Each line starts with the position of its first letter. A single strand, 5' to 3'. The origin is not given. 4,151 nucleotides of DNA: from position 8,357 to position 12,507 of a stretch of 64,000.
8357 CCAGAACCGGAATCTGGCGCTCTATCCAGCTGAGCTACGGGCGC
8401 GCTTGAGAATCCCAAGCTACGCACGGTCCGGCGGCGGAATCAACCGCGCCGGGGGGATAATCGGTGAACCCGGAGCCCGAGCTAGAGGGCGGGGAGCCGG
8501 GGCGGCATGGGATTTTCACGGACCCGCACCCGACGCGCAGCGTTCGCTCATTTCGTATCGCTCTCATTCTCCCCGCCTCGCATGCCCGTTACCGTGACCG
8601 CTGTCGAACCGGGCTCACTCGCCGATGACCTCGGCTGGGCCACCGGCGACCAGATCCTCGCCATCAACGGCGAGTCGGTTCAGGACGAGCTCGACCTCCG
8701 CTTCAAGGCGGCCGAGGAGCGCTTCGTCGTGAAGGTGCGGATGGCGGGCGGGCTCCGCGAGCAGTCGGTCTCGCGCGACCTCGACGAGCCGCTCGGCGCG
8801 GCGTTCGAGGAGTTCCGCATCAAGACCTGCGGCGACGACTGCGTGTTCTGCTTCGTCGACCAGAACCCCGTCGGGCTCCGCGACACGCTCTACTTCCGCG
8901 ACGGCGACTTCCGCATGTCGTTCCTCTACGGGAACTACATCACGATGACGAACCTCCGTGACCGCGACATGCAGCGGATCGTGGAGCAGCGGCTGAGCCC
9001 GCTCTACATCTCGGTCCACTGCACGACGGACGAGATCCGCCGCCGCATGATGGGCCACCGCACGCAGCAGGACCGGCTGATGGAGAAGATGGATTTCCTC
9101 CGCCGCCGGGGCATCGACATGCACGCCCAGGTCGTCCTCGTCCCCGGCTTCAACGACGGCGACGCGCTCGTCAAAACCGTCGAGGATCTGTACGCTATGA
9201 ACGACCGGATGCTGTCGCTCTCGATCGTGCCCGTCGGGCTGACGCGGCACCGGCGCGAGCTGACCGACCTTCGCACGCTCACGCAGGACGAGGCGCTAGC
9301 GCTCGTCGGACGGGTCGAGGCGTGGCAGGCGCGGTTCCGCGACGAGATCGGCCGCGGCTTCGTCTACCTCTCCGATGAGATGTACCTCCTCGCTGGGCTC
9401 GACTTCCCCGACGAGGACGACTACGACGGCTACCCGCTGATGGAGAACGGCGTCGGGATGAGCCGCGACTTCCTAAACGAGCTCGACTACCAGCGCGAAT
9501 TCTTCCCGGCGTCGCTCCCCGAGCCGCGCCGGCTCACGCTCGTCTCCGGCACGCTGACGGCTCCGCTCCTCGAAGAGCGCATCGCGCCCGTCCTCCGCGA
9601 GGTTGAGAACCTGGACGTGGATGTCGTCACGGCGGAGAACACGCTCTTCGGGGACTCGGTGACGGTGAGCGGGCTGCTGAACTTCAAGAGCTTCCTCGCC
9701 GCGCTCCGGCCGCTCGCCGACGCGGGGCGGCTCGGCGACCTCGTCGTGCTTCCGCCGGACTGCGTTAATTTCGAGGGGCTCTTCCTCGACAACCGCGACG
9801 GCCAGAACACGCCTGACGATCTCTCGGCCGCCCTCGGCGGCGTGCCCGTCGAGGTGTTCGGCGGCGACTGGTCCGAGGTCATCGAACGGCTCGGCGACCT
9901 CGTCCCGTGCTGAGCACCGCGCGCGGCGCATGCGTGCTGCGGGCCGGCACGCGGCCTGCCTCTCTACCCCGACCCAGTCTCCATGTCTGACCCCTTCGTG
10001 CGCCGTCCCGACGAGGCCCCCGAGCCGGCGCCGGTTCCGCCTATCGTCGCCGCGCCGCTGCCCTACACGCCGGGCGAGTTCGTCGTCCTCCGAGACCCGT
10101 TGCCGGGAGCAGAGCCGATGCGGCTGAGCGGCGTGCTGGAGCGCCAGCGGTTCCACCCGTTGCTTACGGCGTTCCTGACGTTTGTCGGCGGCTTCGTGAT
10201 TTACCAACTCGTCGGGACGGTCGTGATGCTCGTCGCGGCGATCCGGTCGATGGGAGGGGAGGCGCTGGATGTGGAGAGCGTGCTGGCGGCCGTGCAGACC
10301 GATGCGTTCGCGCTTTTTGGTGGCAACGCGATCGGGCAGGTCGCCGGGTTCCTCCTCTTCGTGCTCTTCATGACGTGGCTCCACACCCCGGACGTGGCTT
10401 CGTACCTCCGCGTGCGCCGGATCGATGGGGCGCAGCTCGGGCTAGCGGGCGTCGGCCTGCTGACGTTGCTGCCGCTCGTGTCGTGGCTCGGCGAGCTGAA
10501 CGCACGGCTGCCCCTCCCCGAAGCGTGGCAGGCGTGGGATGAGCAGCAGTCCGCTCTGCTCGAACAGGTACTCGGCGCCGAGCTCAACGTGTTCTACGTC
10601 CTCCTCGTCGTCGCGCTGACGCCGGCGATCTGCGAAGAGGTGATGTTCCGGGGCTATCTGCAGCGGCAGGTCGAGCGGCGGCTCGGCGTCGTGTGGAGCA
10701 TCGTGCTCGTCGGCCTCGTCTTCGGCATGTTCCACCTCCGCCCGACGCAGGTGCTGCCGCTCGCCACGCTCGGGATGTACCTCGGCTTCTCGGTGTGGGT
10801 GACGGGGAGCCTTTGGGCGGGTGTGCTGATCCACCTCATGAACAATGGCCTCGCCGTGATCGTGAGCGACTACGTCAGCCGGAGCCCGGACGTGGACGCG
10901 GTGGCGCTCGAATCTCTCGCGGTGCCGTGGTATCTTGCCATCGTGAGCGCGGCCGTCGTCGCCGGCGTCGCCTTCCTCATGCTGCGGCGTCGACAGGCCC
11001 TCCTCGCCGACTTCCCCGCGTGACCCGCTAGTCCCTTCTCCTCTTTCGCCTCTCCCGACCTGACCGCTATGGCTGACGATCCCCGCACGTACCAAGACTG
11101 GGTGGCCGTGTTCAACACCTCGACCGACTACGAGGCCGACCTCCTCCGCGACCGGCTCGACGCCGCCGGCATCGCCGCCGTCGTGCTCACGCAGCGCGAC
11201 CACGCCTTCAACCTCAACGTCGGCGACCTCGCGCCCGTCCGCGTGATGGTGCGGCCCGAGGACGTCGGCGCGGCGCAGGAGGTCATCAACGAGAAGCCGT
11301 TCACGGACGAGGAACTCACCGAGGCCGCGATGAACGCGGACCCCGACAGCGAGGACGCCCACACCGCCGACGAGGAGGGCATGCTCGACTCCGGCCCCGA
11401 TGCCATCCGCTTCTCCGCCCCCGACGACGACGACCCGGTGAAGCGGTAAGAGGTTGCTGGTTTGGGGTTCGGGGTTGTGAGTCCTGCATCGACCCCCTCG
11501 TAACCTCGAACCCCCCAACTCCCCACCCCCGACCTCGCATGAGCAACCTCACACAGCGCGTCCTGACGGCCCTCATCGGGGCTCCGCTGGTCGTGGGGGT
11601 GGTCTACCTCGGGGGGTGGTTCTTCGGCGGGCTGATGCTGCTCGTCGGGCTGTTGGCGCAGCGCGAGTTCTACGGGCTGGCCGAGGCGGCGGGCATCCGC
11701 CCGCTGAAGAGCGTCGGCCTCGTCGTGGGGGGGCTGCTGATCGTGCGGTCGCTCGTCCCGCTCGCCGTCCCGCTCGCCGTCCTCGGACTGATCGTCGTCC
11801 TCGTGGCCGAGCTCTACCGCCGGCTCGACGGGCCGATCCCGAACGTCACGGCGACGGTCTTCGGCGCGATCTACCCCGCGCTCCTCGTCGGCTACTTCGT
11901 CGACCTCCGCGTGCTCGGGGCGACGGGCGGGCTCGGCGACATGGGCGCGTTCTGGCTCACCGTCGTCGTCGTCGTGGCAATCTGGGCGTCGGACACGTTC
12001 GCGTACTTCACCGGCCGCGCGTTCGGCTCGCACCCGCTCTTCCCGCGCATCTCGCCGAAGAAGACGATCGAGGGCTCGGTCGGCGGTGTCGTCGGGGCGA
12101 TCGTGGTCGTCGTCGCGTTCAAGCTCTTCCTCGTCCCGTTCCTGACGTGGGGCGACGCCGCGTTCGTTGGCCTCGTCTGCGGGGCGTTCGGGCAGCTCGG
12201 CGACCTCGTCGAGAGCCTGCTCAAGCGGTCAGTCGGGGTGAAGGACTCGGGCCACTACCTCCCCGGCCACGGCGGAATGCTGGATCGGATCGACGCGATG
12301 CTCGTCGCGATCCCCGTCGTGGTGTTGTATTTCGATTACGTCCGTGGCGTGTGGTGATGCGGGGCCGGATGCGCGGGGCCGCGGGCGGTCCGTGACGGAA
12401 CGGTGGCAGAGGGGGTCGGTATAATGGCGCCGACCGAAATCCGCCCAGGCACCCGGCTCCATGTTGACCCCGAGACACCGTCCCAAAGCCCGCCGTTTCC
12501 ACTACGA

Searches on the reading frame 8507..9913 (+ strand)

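Call 36: search_protein_families(library=pfam, proteins=[window:8507-9913:+], max_evalue=0.00001)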
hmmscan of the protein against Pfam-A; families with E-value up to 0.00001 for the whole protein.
window:8507-9913:+ (468 aa): 4 families
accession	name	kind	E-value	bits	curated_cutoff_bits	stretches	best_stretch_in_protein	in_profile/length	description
PF19238.5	Radical_SAM_2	-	4.2e-57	192.5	26.7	1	91-237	2-150/151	Radical SAM-like domain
PF04459.17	DUF512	-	3.9e-49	167.1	25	1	241-437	1-191/202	Protein of unknown function (DUF512)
PF17820.7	PDZ_6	-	4.1e-09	36.5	27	1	29-78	1-53/54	PDZ domain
PF04055.27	Radical_SAM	-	1e-06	29.5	29.5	0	148-219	87-158/166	Radical SAM superfamily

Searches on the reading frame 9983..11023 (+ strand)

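Call 36: search_protein_families(library=pfam, proteins=[window:9983-11023:+], max_evalue=0.00001)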
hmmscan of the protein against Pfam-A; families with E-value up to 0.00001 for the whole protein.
window:9983-11023:+ (346 aa): 1 family
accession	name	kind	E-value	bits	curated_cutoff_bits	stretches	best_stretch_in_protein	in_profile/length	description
PF02517.21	Rce1-like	-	1.8e-21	76.6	22.4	1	202-289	3-92/93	Type II CAAX prenyl endopeptidase Rce1-like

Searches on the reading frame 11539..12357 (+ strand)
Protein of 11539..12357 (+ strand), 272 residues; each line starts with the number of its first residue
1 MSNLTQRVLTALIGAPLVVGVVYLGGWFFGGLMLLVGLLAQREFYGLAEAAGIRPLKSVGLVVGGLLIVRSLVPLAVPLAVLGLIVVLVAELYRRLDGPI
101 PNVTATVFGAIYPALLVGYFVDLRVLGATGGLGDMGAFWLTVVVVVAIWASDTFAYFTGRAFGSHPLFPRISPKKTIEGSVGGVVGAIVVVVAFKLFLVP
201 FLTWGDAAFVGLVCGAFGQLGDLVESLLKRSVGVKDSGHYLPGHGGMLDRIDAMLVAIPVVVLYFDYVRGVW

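Call 36: search_protein_families(library=pfam, proteins=[window:11539-12357:+], max_evalue=0.00001)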
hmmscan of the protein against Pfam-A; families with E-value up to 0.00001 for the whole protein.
window:11539-12357:+ (272 aa): 1 family
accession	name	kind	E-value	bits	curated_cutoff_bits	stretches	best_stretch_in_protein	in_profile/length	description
PF01148.25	CTP_transf_1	-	8.4e-57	193.4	24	1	6-267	2-263/264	Cytidylyltransferase family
